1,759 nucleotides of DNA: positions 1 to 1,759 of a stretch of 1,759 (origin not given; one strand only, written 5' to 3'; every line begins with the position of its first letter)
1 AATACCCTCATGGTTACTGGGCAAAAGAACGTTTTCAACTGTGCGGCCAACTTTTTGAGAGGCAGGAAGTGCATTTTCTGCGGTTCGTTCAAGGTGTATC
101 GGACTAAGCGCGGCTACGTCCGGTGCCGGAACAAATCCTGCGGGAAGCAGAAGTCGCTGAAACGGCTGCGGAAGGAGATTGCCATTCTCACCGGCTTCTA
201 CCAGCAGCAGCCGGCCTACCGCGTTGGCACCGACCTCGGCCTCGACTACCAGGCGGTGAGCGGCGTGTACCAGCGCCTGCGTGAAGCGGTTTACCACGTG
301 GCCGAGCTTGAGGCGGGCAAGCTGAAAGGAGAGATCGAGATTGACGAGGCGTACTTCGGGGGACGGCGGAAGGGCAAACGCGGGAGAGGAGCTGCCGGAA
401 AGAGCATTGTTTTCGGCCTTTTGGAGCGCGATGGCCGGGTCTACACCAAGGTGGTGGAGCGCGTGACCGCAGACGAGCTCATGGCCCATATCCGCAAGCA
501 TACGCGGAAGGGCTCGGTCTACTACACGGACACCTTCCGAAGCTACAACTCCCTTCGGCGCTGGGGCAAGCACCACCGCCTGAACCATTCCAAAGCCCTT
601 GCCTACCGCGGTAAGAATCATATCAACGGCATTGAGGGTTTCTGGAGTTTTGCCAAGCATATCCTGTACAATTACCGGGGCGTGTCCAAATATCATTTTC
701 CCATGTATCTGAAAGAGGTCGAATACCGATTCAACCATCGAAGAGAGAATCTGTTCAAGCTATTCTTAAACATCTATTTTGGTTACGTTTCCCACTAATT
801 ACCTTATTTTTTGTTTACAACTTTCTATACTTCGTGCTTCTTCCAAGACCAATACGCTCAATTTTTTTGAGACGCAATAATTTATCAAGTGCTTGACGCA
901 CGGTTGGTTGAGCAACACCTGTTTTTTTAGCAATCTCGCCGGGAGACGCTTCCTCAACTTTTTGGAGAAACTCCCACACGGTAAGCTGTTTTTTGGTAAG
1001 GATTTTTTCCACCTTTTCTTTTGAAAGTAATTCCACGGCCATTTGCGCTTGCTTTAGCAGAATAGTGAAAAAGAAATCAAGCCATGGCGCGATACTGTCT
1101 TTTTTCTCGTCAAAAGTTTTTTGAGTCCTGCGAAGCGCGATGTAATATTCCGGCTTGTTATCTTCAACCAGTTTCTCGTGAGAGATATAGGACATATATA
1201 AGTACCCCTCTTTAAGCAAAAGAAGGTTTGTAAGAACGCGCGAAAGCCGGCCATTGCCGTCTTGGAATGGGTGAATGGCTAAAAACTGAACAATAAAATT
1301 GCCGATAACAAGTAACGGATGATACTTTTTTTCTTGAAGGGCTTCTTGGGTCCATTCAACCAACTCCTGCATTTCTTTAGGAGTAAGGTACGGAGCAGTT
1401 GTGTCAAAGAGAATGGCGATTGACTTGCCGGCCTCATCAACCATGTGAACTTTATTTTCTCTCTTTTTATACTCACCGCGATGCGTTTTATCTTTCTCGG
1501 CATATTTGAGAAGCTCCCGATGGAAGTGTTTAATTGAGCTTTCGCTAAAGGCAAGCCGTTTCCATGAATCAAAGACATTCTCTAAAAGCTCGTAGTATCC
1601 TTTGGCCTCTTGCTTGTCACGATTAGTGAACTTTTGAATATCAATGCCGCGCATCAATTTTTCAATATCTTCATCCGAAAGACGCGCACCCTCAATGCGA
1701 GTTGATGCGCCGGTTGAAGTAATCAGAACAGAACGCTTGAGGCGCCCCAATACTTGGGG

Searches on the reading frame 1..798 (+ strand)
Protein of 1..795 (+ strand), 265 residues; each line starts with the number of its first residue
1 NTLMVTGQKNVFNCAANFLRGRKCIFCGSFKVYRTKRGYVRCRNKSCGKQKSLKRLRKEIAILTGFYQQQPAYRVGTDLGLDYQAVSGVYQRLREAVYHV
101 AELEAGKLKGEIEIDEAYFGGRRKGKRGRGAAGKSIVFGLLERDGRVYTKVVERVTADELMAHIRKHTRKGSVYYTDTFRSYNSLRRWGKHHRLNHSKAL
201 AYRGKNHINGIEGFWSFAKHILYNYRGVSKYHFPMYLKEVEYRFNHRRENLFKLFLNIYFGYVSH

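Call 3: search_protein_families(library=pfam, proteins=[window:10-798:+], max_evalue=0.01)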
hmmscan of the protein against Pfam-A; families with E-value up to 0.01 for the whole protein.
window:10-798:+ (262 aa): 1 family
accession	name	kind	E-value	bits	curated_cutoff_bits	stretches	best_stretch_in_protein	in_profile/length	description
PF12762.13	DDE_Tnp_IS1595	-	1.6e-32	113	27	1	104-242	1-153/153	ISXO2-like transposase domain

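Call 4: search_protein_families(library=ncbifam, proteins=[window:10-798:+], max_evalue=0.01)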
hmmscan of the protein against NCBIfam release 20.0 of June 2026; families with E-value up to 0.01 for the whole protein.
window:10-798:+ (262 aa): 1 family
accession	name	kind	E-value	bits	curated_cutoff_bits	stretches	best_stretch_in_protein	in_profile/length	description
NF033547.1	transpos_IS1595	equivalog_domain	1.2e-42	146.3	75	1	50-244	3-215/215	IS1595 family transposase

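Call 6: find_encoding_contigs(protein=window:10-795:+, flank=5000, max_places=10)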
Protein window:10-795:+ (262 aa): 1 contig read that carries it; 1 place shown.
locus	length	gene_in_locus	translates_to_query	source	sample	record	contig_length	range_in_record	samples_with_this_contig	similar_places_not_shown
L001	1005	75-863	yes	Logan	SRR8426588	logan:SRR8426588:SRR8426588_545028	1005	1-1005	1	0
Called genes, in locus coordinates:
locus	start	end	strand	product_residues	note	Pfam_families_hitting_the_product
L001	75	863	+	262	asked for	PF12762:DDE_Tnp_IS1595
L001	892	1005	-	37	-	?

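Call 25: find_homologous_proteins(query=window:10-795:+)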
Query window:10-795:+ (262 aa): 4190 proteins with E <= 0.001 among 4823 candidates; the best 120 are listed.
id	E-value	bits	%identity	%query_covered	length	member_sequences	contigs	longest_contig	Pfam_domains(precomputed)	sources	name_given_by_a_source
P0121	1.1e-167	574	96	100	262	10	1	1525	PF12762.14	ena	-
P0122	4.9e-165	566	94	100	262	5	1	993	PF12762.14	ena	-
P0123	9.1e-165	565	94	100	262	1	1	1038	PF12762.14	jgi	-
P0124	2.4e-161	553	91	100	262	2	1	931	PF12762.14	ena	-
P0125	1.4e-157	541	90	100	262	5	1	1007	PF12762.14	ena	-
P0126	1.8e-156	537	89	100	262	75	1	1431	PF12762.14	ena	-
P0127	2.3e-155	534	88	100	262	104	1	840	PF12762.14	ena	-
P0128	3.8e-155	533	88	100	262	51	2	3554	PF12762.14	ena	-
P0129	1.9e-153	528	88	100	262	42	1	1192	PF12762.14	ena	-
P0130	3.4e-153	527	88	100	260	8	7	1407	PF12762.14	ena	-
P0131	1.2e-152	525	89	98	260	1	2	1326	PF12762.14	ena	-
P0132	2.9e-152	524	86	100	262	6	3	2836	PF12762.14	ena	-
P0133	5.1e-152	523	88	98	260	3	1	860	PF12762.14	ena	-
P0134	1.0e-151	522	88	98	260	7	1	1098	PF12762.14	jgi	-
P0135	2.0e-151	521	88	100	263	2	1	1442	PF12762.14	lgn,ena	-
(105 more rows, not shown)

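Call 26: find_encoding_contigs(protein=window:1-795:+, flank=10000, max_places=10)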
Protein window:1-795:+ (265 aa): no gene with exactly this product is on record in the collection.

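Call 38: search_dna_similar(query=window:10-795:+, collection=plasmids, mode=protein, max_rows=10)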
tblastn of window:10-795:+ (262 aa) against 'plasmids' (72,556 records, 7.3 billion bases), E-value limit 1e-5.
Records with a match: 114; places in all: 179; records where one place covers at least 80% of the query: 20.
Best place of each record, by identity: <60% 114.
By first word of the organism name: Acinetobacter 29; Ralstonia 23; Providencia 6; Escherichia 5; Morganella 5; Deinococcus 5; Piscirickettsia 4; Psychrobacter 2; Bartonella 2; Neisseria 2; and 24 more.
By predicted mobility (MOB-suite, as given by PLSDB): non-mobilizable 59; mobilizable 38; conjugative 17.
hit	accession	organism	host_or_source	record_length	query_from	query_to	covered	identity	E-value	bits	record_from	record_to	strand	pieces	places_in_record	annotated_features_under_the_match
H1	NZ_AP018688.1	Vibrio rumoiensis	-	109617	35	243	80%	43.6%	2e-28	120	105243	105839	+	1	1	IS1595 family transposase | hypothetical protein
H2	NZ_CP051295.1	Ralstonia solanacearum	Plantain,cell culture,stem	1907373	19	252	89%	38.1%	2e-32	132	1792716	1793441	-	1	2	none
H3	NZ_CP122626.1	Escherichia coli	Sus scrofa,feces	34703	52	243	73%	46.4%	1e-30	127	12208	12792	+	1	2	IS1595-like element ISEc69 family transposase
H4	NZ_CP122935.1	Escherichia coli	Sus scrofa,feces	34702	52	243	73%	46.4%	1e-30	127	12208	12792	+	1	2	IS1595-like element ISEc69 family transposase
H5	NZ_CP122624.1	Escherichia coli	Sus scrofa,feces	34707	52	243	73%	46.4%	1e-30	127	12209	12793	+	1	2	IS1595-like element ISEc69 family transposase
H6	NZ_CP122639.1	Escherichia coli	Sus scrofa,feces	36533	52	243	73%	46.4%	1e-30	127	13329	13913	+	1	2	IS1595-like element ISEc69 family transposase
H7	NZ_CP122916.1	Escherichia coli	Sus scrofa,feces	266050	52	243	73%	46.4%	1e-30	127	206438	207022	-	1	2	IS1595-like element ISEc69 family transposase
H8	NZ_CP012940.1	Ralstonia solanacearum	plantain,cell culture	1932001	19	252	89%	38.0%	3e-32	131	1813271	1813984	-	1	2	none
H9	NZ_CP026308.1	Ralstonia solanacearum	Musa sp.,pure culture,plants with Moko ...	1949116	19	252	89%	38.0%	3e-32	131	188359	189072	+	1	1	none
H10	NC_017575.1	Ralstonia solanacearum Po82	-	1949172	19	252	89%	38.0%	3e-32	131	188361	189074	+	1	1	none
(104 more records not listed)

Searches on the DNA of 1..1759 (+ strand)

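Call 34: search_rna_families(source=window, threshold=evalue, max_evalue=1)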
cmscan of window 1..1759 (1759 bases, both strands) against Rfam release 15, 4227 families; matches with E-value up to 1: 0.
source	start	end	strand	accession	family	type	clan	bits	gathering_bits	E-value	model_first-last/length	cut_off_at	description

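Call 39: search_dna_similar(query=window:1-1759:+, collection=phages, mode=distant, max_rows=8)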
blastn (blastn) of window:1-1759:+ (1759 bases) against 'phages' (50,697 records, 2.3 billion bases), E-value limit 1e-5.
No match.

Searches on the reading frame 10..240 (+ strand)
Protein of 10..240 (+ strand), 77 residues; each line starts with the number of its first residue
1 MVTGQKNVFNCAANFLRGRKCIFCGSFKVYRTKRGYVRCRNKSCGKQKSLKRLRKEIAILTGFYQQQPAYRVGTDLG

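Call 36: search_protein_families(library=pfam, proteins=[window:10-240:+], max_evalue=10)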
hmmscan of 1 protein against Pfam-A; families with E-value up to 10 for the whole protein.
window:10-240:+ (77 aa): 6 families
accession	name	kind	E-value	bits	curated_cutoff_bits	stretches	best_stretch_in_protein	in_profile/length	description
PF08792.16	A2L_zn_ribbon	-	0.046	13.9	22.9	1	19-39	4-24/33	A2L zinc ribbon domain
PF16652.11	PH_13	-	0.061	13.7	27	1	5-31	8-34/155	Pleckstrin homology domain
PF12760.12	Zn_ribbon_IS1595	-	0.089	13.2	25.4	1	18-47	18-46/46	Transposase zinc-ribbon domain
PF24245.1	INO80F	-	0.095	13.2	25.1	1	38-60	21-43/47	INO80 complex subunit F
PF22908.2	PHD_NSD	-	0.3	11.9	23.9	1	20-46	4-30/57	Histone-lysine N-methyltransferase NSD-like, PHD zinc finger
PF25122.1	DUF7815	-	9.3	6.7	25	1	10-26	7-26/27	Domain of unknown function (DUF7815)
